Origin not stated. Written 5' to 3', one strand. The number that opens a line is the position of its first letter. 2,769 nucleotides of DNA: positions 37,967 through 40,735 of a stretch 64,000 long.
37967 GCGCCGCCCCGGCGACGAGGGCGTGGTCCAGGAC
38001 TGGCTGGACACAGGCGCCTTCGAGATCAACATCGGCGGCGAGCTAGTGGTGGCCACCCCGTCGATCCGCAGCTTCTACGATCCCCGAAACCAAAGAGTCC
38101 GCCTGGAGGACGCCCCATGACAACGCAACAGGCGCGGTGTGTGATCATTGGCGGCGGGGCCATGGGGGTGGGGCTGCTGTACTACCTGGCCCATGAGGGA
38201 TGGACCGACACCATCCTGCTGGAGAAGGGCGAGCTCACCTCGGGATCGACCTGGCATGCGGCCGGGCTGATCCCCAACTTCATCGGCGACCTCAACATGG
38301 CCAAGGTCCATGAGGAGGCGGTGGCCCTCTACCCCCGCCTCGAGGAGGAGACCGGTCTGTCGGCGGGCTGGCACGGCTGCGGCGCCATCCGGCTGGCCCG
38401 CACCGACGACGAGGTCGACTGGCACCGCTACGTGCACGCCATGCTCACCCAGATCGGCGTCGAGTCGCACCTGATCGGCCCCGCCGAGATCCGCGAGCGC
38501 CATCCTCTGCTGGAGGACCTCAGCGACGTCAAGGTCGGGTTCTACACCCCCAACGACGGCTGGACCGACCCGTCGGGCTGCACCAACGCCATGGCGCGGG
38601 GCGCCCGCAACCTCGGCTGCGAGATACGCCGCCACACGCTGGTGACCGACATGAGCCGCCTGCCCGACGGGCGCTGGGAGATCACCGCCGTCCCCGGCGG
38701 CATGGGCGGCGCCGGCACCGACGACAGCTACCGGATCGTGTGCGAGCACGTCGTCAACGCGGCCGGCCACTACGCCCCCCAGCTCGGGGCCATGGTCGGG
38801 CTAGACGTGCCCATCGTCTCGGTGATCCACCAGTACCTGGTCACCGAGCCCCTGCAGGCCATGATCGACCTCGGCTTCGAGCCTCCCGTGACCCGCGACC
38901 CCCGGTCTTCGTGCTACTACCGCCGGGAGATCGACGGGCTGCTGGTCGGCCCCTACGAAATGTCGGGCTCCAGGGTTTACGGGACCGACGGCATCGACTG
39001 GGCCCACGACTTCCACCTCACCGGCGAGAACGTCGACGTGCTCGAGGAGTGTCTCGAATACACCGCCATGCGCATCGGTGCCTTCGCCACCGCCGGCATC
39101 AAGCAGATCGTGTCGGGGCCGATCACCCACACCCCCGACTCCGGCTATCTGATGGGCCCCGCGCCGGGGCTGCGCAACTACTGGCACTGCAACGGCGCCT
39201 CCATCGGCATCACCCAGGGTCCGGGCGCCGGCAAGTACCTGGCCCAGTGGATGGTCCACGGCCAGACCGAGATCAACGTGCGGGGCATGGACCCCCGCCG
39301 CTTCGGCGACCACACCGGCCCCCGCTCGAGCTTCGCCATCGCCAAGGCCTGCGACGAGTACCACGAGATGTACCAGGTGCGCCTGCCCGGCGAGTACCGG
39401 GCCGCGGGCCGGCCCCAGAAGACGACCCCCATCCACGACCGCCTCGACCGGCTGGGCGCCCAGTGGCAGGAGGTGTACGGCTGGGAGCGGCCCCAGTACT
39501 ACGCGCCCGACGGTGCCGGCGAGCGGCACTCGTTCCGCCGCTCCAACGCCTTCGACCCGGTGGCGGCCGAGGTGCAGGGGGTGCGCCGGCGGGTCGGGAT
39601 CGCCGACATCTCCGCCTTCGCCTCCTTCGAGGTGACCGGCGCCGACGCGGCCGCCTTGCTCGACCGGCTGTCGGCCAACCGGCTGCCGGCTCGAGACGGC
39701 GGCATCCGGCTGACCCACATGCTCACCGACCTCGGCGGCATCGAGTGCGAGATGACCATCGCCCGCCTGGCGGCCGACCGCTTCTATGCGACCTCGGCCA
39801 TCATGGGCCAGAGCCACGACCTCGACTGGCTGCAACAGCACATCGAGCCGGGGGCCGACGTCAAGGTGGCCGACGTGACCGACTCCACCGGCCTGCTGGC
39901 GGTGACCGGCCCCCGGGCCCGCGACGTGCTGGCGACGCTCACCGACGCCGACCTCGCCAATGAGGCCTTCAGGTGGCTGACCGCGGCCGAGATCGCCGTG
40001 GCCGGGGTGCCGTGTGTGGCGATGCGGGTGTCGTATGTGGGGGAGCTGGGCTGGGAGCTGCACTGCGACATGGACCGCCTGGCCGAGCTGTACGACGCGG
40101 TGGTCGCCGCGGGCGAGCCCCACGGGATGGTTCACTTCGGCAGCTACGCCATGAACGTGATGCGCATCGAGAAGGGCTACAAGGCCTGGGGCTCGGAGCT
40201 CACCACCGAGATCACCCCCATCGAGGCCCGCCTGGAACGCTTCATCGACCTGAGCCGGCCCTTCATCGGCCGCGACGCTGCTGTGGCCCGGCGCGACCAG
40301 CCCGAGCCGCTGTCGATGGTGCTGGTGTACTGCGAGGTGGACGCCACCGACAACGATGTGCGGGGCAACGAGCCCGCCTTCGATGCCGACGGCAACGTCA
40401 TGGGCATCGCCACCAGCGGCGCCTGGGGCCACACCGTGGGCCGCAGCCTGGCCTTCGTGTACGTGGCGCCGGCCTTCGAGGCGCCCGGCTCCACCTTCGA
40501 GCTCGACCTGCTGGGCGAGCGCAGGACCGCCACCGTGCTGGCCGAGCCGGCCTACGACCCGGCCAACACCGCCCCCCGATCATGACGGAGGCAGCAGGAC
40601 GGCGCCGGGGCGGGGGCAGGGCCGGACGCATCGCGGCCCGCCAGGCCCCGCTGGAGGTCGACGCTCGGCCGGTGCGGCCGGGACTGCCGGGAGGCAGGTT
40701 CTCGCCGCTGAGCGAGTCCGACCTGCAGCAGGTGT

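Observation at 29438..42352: Methylated-amine catabolic locus lacking the canonical N-methylglutamate dehydrogenase (mgdABCD)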

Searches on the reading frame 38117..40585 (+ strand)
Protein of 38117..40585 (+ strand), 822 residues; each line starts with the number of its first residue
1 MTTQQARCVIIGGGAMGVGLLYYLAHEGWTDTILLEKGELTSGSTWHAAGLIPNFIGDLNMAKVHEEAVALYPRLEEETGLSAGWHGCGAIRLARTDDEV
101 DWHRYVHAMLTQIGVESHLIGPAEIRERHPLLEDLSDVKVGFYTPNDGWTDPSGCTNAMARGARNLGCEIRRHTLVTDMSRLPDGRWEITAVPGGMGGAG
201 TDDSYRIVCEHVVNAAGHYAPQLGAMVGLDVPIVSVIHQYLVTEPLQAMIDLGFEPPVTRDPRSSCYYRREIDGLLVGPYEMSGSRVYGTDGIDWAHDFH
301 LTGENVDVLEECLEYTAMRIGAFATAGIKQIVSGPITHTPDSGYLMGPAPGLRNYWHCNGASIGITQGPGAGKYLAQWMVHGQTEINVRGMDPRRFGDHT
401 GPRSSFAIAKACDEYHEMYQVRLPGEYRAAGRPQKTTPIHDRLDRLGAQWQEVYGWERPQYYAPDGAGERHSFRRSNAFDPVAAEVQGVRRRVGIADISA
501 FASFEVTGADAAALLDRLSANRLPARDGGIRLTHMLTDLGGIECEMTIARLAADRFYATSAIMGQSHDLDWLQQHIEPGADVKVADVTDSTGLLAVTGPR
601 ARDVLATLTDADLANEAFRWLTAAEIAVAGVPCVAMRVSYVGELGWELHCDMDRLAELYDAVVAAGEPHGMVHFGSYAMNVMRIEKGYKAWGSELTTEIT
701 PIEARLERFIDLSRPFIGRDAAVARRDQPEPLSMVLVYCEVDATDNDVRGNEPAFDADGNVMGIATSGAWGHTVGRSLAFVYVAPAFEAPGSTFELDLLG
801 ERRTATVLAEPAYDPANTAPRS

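Call 6: search_protein_families(library=pfam, proteins=[window:38117-40585:+])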
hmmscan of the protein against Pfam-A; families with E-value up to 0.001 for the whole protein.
window:38117-40585:+ (822 aa): 4 families
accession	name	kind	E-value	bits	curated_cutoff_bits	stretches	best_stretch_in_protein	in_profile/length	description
PF01571.26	GCV_T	-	3.4e-77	259.6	25.6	1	440-708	2-254/255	Aminomethyltransferase folate-binding domain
PF01266.30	DAO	-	4e-62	211.2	27.9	1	8-378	2-353/353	FAD dependent oxidoreductase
PF08669.17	GCV_T_C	-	1e-16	61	25.9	1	736-814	3-80/80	Glycine cleavage T-protein C-terminal barrel domain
PF16350.10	FAO_M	-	8e-09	36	27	1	381-436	1-55/56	FAD dependent oxidoreductase central domain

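Call 7: search_protein_families(library=ncbifam, proteins=[window:38117-40585:+])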
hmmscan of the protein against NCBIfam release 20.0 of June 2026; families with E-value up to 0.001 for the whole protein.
window:38117-40585:+ (822 aa): 22 families
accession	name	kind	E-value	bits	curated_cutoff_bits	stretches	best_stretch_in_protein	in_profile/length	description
TIGR01372.1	soxA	subfamily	4.7e-57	193.5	1164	1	432-818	605-992/996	sarcosine oxidase subunit alpha family protein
NF001567.0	PRK00389.1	subfamily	3.1e-45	154.7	300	1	435-815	4-355/359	glycine cleavage system aminomethyltransferase GcvT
NF053776.1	TmaoDeMthMsil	equivalog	6e-43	147.4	1100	1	484-821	420-762/763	trimethylamine N-oxide demethylase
TIGR00528.1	gcvT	equivalog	9e-38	130.1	235.85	1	436-798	3-345/362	glycine cleavage system aminomethyltransferase GcvT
NF010093.0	PRK13579.1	equivalog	1.2e-33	116.5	459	1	435-811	10-362/371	glycine cleavage system aminomethyltransferase GcvT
TIGR01373.1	soxB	subfamily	1e-21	77.2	529.45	1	8-387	33-390/407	sarcosine oxidase subunit beta family protein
NF009133.0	PRK12486.1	equivalog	1.2e-20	73.8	410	1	477-808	39-364/369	dimethylsulfoniopropionate demethylase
TIGR02352.1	thiamin_ThiO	equivalog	4.3e-18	65.5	250.8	1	9-225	2-212/351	glycine oxidase ThiO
TIGR03377.1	glycerol3P_GlpA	equivalog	2.4e-15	56.1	552.8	1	8-234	2-218/530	anaerobic glycerol-3-phosphate dehydrogenase subunit GlpA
NF008425.0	PRK11259.1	equivalog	6.4e-15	55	257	1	4-184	3-180/377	N-methyl-L-tryptophan oxidase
NF001933.0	PRK00711.1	subfamily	5.9e-13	48.6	383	1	69-247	116-283/429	D-amino acid dehydrogenase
NF009074.0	PRK12409.1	equivalog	3.8e-08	32.9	494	1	88-244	134-281/410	D-amino acid dehydrogenase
TIGR03197.1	MnmC_Cterm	equivalog_domain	2.2e-07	30.3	174.2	1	9-223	3-206/400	FAD-dependent 5-carboxymethylaminomethyl-2-thiouridine(34) oxidoreductase MnmC1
NF047633.1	SyrngDmethDesA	equivalog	2.8e-07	29.4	800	1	503-688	58-249/453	syringate O-demethylase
NF008313.0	PRK11101.1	equivalog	8.4e-07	27.9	425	1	3-231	6-224/548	anaerobic glycerol-3-phosphate dehydrogenase subunit A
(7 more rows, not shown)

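Call 18: search_solved_structures(query=window:38117-40585:+, max_evalue=1e-10)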
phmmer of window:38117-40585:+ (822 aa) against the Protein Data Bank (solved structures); distinct sequences matched with E-value up to 1e-10: 22.
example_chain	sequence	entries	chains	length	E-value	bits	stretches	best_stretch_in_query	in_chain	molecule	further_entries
5l46_A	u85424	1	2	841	5e-173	581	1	5-812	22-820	Dimethylglycine dehydrogenase, mitochondrial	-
4pab_A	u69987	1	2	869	5.6e-172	577.5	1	5-813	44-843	Dimethylglycine dehydrogenase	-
4p9s_A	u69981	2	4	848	8.3e-172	576.9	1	5-813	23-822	Dimethylglycine dehydrogenase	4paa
1pj5_A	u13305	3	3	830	6.4e-95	322.6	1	6-819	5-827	N,N-dimethylglycine oxidase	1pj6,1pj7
3gsi_A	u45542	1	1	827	2.6e-94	320.5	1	7-819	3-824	N,N-dimethylglycine oxidase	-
1vrq_A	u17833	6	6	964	1.2e-33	119.8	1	433-729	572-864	Sarcosine oxidase alpha subunit | Subunit alpha of sarcosine oxidase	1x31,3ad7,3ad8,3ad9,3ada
2gag_A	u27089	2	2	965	7.3e-33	117.3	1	433-734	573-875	heterotetrameric sarcosine oxidase alpha-subunit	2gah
1yx2_A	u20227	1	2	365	4.7e-32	114.6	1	479-813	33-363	Aminomethyltransferase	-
1woo_A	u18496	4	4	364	9e-31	110.4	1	435-788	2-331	Aminomethyltransferase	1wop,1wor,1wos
9q59_A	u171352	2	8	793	2.5e-30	108.9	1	484-822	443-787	trimethylamine N-oxide demethylase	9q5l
9q5a_A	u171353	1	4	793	2.5e-30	108.9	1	484-822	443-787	Trimethylamine N-oxide Demethylase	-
1y56_B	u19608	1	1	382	3.1e-24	88.7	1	3-397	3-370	sarcosine oxidase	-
1vlo_A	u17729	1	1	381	1.8e-21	79.6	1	435-784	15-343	Aminomethyltransferase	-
1v5v_A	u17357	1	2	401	3.4e-21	78.7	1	482-816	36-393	aminomethyltransferase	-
3a8i_A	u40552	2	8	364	3.8e-21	78.5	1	485-784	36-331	Aminomethyltransferase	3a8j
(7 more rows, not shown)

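Call 50: find_encoding_contigs(protein=window:38117-40585:+, flank=1000, max_places=3)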
Protein window:38117-40585:+ (822 aa): no gene with exactly this product is on record in the collection.
